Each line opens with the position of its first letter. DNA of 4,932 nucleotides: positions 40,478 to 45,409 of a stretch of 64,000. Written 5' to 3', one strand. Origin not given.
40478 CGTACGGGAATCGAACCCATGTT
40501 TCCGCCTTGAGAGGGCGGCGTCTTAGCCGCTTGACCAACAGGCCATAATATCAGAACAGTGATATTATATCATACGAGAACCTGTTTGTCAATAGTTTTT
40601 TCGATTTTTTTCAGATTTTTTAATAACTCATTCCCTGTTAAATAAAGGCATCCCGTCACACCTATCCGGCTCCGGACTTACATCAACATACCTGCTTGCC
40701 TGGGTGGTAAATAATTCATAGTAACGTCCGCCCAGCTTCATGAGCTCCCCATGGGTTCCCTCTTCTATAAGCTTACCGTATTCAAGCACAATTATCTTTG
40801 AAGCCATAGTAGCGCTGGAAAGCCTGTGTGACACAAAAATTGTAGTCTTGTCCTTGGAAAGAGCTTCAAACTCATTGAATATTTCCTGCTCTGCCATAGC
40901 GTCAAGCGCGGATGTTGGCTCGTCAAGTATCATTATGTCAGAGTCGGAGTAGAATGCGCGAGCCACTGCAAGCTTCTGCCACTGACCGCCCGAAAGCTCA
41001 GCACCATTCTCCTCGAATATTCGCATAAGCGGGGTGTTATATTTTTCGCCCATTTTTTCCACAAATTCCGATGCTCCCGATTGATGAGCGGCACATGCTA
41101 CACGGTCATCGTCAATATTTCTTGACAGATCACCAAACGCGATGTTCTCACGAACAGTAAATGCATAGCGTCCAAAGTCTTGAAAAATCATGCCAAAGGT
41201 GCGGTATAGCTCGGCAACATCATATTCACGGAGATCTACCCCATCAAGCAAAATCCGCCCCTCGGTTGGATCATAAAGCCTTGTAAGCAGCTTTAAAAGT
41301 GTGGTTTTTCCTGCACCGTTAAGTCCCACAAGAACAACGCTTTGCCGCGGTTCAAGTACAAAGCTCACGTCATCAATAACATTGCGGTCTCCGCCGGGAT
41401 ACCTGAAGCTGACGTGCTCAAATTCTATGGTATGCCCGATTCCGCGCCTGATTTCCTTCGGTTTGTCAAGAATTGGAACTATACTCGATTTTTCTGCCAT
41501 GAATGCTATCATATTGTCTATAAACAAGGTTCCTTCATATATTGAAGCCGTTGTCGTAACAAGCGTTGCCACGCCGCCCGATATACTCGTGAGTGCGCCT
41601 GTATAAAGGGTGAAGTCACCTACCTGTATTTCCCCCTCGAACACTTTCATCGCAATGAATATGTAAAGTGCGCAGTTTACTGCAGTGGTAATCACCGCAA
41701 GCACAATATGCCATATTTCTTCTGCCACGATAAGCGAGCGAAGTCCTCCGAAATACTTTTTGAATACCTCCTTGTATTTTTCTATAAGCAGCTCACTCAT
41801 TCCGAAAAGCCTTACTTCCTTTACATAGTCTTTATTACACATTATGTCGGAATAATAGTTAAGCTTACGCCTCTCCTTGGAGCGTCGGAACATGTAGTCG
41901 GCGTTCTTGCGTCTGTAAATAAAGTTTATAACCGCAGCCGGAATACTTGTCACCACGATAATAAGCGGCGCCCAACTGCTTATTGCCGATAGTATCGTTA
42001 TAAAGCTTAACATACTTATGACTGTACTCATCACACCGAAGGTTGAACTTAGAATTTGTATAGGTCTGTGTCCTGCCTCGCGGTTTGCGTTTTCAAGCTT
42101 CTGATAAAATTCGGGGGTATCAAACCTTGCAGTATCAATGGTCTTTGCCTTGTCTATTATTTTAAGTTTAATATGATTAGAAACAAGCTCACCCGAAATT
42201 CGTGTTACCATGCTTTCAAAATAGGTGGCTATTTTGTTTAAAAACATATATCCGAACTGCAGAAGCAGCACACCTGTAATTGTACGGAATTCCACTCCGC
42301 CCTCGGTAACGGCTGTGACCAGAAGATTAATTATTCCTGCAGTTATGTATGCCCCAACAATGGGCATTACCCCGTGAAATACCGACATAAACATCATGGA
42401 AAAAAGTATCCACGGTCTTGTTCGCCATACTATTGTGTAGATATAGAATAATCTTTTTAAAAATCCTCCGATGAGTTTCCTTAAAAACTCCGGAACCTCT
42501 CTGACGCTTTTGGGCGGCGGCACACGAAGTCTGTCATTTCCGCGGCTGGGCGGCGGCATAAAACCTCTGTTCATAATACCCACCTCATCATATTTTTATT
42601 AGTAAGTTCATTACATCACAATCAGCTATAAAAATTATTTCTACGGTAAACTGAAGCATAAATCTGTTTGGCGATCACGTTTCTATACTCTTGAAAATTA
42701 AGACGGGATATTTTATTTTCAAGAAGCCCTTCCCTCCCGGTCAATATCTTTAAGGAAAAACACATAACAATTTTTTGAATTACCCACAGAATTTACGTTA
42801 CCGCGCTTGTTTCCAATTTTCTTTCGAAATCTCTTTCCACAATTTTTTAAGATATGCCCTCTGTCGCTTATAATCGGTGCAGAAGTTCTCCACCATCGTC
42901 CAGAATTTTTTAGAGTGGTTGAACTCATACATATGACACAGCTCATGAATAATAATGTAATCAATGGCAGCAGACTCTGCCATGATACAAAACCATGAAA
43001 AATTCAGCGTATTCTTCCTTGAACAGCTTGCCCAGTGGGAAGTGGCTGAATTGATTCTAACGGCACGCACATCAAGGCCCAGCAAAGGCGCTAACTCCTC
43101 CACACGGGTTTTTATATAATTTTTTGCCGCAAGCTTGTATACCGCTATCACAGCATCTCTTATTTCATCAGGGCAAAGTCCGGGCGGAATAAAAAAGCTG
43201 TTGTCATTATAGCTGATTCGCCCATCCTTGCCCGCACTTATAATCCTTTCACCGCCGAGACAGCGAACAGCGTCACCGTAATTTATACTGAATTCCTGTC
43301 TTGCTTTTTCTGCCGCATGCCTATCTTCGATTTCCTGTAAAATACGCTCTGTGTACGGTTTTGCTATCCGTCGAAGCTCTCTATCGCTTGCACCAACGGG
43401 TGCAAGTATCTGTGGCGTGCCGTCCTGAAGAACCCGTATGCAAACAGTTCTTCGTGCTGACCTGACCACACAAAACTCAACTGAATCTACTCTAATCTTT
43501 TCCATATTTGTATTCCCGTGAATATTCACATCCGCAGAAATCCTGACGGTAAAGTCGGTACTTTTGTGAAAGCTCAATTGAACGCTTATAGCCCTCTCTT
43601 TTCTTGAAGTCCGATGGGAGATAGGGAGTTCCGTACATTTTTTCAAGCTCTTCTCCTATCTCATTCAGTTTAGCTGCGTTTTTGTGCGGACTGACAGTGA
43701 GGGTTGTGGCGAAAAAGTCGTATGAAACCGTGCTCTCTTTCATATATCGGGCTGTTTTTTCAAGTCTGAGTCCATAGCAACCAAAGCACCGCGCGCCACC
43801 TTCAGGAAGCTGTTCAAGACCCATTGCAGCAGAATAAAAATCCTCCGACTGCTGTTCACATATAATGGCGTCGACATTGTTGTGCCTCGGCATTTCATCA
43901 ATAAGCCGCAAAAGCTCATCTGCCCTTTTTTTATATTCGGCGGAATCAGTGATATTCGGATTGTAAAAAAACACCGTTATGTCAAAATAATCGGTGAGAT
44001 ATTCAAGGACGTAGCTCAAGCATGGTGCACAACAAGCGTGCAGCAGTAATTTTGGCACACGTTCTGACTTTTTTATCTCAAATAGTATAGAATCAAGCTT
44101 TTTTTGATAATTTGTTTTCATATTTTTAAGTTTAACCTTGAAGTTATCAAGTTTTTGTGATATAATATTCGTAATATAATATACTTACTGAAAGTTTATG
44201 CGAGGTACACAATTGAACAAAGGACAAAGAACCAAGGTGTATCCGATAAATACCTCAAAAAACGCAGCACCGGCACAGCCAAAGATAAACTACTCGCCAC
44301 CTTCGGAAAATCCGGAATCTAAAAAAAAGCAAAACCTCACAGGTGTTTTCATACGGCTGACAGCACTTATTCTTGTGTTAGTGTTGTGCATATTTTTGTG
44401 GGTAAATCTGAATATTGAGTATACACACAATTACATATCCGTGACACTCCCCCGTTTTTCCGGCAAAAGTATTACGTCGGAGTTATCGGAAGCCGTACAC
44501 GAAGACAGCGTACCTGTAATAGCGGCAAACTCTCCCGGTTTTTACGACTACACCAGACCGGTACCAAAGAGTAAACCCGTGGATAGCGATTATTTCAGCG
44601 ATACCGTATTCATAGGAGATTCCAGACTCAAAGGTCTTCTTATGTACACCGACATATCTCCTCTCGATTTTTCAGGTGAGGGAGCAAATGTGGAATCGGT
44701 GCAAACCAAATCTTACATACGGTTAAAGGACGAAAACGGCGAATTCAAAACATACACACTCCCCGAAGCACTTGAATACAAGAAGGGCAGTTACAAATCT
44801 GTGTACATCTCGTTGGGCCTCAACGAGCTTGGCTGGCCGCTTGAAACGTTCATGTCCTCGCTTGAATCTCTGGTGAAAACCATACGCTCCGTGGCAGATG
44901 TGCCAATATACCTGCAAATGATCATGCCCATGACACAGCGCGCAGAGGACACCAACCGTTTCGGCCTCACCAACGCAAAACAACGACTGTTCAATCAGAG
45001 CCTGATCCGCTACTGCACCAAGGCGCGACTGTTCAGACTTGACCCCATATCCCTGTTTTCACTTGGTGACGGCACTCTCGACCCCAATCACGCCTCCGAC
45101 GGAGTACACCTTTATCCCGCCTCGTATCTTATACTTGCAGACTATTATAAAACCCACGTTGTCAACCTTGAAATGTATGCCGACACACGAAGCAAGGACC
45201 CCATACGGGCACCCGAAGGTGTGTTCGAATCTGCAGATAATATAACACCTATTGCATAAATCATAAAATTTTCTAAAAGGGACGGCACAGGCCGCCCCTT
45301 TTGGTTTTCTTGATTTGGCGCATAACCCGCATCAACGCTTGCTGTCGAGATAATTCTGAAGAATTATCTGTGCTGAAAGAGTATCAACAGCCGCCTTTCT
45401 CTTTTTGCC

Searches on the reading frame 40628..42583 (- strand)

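Call 58: search_protein_families(library=pfam, proteins=[window:40628-42583:-], max_evalue=0.00001)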
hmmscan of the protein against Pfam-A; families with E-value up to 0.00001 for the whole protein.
window:40628-42583:- (651 aa): 3 families
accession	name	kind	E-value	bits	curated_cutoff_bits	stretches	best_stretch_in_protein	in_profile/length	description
PF00005.33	ABC_tran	-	1.5e-31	110.3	25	1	404-558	2-137/137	ABC transporter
PF13304.12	AAA_21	-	5.8e-08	33.6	27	0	416-436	2-22/304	AAA domain, putative AbiEii toxin, Type IV TA system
PF00664.28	ABC_membrane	-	6.7e-08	33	28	1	61-328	2-264/274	ABC transporter transmembrane region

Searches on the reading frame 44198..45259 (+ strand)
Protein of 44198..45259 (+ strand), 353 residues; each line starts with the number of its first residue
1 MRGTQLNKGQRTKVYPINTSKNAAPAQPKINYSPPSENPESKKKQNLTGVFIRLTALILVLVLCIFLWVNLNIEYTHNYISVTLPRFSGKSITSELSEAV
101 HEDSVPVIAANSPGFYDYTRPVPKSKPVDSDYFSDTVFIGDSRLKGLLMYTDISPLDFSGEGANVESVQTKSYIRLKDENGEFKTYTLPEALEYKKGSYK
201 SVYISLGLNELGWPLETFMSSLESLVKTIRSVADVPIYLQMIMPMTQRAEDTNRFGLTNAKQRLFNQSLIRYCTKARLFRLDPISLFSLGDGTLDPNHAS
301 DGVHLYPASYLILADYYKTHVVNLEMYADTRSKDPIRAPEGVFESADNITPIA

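Call 58: search_protein_families(library=pfam, proteins=[window:44198-45259:+], max_evalue=0.00001)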
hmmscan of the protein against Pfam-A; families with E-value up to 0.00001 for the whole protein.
window:44198-45259:+ (353 aa): 1 family
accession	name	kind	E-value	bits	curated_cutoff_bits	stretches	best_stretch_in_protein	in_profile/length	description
PF13472.12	Lipase_GDSL_2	-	2.9e-07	31.6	32.9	1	190-310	57-176/178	GDSL-like Lipase/Acylhydrolase family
